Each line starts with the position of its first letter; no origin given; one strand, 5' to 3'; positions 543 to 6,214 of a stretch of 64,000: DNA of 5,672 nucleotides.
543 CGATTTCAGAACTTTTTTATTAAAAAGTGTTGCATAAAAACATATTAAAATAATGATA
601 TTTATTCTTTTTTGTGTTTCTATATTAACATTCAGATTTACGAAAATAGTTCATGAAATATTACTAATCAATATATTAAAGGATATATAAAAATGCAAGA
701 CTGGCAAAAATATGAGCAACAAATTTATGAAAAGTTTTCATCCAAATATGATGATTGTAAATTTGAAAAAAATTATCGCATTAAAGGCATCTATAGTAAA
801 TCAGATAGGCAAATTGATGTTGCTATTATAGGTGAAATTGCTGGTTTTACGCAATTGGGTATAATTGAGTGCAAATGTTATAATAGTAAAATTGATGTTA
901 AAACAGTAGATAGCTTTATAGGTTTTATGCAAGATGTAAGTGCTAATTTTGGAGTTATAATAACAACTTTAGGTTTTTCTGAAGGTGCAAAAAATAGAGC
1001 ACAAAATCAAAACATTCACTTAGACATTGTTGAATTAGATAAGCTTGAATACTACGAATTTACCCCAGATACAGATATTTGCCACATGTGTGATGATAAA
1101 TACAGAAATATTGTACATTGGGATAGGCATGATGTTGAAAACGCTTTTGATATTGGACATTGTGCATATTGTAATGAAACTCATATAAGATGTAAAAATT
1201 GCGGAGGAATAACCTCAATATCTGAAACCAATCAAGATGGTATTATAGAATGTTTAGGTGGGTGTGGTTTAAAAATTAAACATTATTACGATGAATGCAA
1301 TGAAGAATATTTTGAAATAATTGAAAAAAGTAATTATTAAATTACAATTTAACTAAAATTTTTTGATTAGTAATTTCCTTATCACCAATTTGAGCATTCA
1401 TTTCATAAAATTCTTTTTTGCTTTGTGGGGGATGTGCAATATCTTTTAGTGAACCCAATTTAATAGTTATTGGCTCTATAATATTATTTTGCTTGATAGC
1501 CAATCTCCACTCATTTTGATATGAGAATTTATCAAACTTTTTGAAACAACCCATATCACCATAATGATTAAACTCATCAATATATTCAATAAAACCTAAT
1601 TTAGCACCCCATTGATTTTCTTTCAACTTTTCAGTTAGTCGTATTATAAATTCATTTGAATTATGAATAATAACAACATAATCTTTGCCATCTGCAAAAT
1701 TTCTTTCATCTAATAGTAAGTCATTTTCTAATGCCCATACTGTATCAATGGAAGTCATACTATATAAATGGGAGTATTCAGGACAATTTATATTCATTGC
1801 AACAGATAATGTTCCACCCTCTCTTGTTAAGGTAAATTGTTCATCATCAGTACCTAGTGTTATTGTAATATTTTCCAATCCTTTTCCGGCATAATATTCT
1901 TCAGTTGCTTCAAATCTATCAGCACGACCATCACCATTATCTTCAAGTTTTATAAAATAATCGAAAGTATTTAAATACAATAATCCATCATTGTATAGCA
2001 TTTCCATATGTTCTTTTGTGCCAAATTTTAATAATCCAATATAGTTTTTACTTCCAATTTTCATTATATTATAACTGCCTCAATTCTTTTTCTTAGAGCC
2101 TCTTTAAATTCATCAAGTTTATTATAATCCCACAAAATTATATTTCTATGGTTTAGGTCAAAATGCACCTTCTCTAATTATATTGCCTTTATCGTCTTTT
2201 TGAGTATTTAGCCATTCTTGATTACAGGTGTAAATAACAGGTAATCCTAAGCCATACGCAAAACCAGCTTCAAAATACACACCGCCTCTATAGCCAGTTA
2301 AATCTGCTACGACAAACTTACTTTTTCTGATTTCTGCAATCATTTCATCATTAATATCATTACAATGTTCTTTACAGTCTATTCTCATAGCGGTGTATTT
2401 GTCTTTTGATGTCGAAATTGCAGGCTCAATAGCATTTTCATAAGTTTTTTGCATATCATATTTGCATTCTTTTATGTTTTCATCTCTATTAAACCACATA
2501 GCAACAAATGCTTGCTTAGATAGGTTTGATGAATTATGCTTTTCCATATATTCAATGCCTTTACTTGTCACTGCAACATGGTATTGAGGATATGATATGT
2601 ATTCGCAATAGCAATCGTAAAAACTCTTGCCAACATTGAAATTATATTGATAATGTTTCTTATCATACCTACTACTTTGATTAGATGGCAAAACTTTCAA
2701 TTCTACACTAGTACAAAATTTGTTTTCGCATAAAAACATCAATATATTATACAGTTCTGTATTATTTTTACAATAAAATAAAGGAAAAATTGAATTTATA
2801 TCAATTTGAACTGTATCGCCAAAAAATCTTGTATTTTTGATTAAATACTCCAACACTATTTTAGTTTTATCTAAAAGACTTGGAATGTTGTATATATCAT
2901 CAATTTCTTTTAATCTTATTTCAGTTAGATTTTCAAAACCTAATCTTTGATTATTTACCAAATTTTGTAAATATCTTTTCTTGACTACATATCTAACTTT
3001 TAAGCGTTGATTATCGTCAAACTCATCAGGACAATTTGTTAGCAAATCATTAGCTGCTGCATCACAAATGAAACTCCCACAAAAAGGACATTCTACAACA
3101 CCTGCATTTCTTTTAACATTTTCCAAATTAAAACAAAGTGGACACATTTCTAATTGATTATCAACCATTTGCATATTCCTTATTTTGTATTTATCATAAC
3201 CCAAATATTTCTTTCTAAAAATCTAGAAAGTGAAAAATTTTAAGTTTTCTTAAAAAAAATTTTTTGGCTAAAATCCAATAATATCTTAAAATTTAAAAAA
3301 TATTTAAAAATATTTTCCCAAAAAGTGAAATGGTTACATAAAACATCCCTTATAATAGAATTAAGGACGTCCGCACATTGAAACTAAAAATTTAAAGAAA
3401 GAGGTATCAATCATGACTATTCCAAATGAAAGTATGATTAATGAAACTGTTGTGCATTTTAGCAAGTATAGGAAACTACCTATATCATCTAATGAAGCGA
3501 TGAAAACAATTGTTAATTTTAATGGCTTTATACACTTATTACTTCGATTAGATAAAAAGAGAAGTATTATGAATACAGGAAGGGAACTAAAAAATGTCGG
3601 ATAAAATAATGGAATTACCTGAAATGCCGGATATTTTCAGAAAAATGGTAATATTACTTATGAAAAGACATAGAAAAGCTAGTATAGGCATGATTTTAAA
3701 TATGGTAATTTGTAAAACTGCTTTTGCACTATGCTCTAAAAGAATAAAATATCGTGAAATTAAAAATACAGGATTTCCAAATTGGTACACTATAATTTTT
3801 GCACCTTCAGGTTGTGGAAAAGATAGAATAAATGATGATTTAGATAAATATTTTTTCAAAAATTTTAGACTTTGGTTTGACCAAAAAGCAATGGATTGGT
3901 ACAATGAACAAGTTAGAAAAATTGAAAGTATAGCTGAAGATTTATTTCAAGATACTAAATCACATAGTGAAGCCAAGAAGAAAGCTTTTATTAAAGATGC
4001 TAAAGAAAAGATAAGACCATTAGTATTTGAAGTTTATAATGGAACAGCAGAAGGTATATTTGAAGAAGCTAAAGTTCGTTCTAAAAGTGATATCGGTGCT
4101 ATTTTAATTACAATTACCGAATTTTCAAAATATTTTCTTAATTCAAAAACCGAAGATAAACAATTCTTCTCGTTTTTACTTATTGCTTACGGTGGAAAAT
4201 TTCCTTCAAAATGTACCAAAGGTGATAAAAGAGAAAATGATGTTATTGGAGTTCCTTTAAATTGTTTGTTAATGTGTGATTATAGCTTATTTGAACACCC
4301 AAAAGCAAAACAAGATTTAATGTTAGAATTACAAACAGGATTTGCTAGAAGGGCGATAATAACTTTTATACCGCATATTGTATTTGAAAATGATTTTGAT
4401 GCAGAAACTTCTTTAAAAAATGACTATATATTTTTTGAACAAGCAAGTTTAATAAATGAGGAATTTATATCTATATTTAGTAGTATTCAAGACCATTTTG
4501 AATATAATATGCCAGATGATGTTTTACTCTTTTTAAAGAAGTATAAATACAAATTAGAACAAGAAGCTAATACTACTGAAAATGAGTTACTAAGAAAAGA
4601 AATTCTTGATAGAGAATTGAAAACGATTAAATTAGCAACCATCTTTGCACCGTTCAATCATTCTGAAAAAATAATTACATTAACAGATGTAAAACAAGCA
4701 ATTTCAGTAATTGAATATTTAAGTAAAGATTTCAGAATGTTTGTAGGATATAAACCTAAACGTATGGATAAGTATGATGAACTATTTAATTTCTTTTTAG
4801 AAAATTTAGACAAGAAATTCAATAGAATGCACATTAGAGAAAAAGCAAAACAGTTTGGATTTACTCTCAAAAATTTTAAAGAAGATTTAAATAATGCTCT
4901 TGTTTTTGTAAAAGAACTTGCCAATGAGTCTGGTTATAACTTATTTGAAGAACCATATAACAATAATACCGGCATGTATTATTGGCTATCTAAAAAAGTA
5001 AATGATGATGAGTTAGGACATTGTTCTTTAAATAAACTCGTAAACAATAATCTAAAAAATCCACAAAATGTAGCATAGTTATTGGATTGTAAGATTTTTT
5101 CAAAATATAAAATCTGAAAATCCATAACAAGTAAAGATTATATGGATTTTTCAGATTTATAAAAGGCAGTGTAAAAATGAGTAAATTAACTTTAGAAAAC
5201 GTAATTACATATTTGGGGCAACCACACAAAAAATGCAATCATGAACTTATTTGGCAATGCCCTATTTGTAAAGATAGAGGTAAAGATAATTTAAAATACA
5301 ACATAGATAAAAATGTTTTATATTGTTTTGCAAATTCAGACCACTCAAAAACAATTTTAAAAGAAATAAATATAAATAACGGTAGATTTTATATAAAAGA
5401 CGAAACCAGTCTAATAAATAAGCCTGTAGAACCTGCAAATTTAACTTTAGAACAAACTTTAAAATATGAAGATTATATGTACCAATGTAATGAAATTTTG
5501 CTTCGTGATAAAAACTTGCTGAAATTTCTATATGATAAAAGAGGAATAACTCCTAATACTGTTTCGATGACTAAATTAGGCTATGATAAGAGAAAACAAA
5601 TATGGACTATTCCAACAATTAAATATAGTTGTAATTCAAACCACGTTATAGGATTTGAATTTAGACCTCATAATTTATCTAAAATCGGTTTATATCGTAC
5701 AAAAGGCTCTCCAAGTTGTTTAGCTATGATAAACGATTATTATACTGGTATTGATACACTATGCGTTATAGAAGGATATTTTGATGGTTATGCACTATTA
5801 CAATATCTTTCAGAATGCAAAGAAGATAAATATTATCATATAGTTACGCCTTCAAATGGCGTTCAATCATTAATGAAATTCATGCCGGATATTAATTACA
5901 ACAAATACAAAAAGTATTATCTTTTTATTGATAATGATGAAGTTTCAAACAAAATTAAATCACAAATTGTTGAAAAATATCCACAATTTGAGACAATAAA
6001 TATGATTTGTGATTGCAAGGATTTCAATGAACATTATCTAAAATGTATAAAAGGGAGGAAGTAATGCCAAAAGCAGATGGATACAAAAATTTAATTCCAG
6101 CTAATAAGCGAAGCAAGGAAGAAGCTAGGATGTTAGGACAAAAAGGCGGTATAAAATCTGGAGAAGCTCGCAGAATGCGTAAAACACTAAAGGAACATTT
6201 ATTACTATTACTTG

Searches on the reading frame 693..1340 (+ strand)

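Call 43: search_protein_families(library=pfam, proteins=[window:693-1340:+], max_evalue=0.01)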
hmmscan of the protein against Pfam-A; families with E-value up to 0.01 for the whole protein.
window:693-1340:+ (215 aa): 3 families
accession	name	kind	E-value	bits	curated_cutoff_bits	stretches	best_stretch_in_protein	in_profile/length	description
PF04471.18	Mrr_cat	-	1.2e-12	48.4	21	1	26-110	20-105/115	Restriction endonuclease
PF13156.12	Mrr_cat_2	-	2.1e-07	31.3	22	1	24-120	15-112/127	Restriction endonuclease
PF22722.2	NA-iREase1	-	3.3e-06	27.5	27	1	36-118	22-104/106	NACHT-associated inactive Restriction Endonuclease 1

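Call 66: search_protein_families(library=padloc, proteins=[window:693-1340:+], max_evalue=0.001)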
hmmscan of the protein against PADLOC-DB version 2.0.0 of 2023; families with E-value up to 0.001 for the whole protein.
window:693-1340:+ (215 aa): 3 families
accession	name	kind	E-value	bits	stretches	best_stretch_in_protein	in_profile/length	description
PDLC04815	PDC-S02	-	9.8e-07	26.4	1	38-114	233-310/346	-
PDLC03663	mREase_IV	-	0.00058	16.6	1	37-120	439-521/544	Type IV methyl-directed restriction enzyme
PDLC04819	PDC-S02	-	0.00061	17.1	1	28-110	214-296/334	-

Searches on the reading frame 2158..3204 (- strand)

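Call 43: search_protein_families(library=pfam, proteins=[window:2158-3204:-], max_evalue=0.01)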
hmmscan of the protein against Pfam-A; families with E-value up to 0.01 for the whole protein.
window:2158-3204:- (348 aa): 1 family
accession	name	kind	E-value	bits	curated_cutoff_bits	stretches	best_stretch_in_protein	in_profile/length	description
PF05014.21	Nuc_deoxyrib_tr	-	3.6e-06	27.6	28.8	1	273-339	43-110/117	Nucleoside 2-deoxyribosyltransferase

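Call 66: search_protein_families(library=padloc, proteins=[window:2158-3204:-], max_evalue=0.001)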
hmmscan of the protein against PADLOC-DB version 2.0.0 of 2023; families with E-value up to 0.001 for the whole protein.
window:2158-3204:- (348 aa): 1 family
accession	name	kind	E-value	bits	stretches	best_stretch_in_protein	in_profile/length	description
PDLC00733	Effector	-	1.7e-09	35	1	231-328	242-337/388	TIR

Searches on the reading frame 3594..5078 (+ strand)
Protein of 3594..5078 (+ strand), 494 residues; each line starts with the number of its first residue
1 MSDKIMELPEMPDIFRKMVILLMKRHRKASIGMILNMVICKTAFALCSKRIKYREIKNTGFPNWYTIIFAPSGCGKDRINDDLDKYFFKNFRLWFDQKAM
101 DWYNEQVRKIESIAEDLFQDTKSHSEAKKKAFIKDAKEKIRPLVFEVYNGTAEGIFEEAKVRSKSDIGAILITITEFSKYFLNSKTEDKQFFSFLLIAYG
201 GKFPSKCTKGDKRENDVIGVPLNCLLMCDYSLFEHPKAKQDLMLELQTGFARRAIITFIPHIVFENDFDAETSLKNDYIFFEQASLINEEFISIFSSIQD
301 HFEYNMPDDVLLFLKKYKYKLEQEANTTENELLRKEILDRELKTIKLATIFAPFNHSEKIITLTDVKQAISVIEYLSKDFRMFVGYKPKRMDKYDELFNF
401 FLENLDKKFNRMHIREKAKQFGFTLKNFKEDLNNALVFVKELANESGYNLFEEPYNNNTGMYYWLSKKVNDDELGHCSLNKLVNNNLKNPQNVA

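Call 43: search_protein_families(library=pfam, proteins=[window:3594-5078:+], max_evalue=0.01)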
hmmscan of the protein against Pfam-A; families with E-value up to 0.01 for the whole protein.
window:3594-5078:+ (494 aa): 1 family
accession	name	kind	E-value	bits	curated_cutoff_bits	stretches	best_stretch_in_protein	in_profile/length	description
PF13148.11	DUF3987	-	0.00018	21.3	27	1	29-381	2-359/364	Protein of unknown function (DUF3987)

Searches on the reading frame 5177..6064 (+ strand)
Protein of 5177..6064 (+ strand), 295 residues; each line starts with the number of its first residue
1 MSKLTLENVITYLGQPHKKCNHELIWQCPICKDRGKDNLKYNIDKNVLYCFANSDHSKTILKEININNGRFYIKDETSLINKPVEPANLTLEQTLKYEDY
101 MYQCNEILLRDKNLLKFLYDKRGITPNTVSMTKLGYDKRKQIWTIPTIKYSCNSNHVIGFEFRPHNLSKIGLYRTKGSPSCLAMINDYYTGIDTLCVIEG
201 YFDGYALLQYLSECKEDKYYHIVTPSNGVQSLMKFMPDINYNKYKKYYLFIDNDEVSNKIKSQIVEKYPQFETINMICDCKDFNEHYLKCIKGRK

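Call 43: search_protein_families(library=pfam, proteins=[window:5177-6064:+], max_evalue=0.01)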
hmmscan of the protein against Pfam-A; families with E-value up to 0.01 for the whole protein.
window:5177-6064:+ (295 aa): 2 families
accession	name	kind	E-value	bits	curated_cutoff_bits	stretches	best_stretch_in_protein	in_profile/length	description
PF01751.28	Toprim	-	0.00059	20.4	23.1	1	194-266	1-78/96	Toprim domain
PF13155.12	Toprim_2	-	0.00071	20.3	22.1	1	196-285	1-86/88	Toprim-like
